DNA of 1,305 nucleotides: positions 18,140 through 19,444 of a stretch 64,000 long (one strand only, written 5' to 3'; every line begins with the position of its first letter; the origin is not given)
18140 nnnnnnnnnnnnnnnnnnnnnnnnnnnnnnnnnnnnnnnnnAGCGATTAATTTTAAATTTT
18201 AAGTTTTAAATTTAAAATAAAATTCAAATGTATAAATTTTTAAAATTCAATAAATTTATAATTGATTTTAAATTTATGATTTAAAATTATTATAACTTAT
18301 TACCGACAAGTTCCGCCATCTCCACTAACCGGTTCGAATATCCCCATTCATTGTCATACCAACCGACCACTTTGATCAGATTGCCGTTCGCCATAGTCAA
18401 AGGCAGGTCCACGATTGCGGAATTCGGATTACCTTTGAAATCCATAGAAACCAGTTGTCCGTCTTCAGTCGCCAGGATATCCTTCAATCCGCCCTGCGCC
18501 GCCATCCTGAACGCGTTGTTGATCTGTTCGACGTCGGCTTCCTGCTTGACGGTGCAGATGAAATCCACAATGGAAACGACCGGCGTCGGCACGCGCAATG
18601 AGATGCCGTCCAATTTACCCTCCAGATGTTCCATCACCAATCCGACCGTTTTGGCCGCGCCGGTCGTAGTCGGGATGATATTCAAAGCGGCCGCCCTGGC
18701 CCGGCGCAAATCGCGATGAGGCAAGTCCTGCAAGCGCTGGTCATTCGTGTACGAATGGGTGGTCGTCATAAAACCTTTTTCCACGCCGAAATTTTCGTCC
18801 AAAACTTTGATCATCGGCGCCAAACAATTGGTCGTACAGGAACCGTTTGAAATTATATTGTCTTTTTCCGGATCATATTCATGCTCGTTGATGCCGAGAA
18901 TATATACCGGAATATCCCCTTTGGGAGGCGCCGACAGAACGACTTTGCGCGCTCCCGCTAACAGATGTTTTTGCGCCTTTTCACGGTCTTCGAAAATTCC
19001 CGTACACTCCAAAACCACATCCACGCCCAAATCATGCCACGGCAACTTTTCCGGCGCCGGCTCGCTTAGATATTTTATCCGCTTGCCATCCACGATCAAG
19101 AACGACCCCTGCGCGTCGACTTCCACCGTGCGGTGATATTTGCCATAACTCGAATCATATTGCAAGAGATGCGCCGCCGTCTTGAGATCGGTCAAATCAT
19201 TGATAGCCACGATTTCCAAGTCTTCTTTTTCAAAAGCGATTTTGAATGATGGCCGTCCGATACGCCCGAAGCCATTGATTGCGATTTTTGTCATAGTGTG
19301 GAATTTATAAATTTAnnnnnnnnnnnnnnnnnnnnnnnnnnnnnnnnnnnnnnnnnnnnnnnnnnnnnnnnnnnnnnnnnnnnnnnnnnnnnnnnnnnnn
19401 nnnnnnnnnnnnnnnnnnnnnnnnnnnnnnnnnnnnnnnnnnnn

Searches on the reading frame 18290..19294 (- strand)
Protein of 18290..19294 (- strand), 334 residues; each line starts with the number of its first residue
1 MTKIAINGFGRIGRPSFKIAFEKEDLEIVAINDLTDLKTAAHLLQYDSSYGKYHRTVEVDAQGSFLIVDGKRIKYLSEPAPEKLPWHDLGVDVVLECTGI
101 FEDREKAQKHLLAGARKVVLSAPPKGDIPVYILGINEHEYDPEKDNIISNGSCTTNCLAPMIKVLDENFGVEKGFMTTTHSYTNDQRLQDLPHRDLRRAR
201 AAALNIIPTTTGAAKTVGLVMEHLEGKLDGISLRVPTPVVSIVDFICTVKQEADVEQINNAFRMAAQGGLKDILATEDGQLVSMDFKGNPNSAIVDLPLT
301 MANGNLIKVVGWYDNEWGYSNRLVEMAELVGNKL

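Call 8: search_protein_families(library=pfam, proteins=[window:18290-19294:-], max_evalue=0.001)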
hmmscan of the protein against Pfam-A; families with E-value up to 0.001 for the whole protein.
window:18290-19294:- (334 aa): 2 families
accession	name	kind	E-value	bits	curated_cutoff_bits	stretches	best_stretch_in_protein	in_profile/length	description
PF02800.25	Gp_dh_C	-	5.9e-59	198.6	24.4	1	158-313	1-158/158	Glyceraldehyde 3-phosphate dehydrogenase, C-terminal domain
PF00044.30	Gp_dh_N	-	1e-36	125.7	31.7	1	3-103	2-100/101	Glyceraldehyde 3-phosphate dehydrogenase, NAD binding domain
